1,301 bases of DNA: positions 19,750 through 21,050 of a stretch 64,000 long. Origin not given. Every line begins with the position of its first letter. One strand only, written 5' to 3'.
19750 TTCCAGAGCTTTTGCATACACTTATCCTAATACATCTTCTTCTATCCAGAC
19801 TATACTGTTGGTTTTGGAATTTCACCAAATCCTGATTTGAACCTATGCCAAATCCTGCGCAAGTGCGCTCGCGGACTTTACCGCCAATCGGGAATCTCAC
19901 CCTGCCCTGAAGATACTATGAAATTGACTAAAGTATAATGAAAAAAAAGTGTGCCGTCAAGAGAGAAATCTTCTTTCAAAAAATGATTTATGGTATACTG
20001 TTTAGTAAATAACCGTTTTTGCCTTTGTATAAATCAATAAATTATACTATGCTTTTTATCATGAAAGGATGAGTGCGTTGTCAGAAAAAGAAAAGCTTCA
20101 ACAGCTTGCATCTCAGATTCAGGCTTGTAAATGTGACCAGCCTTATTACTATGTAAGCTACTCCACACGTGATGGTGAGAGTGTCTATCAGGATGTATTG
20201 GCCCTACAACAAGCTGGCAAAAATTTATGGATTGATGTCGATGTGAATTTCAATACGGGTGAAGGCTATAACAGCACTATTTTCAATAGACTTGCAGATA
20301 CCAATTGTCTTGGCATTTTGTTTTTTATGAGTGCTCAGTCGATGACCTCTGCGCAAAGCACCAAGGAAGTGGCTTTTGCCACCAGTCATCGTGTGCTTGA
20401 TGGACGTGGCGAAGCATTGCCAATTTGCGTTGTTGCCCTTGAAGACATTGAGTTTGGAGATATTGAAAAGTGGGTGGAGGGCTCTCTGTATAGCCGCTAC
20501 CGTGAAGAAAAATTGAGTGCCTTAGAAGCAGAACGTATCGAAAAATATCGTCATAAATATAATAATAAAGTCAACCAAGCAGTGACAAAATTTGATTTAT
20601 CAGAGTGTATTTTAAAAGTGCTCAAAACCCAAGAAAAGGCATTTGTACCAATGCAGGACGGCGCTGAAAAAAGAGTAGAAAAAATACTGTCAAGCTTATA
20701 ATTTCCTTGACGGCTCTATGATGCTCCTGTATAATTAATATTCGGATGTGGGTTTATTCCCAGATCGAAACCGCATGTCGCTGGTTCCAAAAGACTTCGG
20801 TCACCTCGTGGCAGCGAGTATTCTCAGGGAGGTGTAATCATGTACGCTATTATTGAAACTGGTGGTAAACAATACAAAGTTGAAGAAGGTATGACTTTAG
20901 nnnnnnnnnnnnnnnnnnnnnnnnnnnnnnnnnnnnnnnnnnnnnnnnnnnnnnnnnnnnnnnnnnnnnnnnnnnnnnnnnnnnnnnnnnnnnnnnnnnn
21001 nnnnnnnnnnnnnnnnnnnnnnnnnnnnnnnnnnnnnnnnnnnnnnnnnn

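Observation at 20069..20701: Solitary TIR-like domain protein wedged between the rib operon and the rplU-prp-rpmA block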

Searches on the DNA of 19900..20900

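Call 25: search_rna_families(source=window, start=19900, end=20900, threshold=evalue, max_evalue=1, show_alignments=2)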
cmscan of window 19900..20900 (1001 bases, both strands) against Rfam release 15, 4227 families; matches with E-value up to 1: 0.
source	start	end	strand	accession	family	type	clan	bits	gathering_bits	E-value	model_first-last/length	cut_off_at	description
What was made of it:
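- Tried and rejected: Rfam L21 leader, or any RNA family, in 19900-20900: none at E<=1 (call 25).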
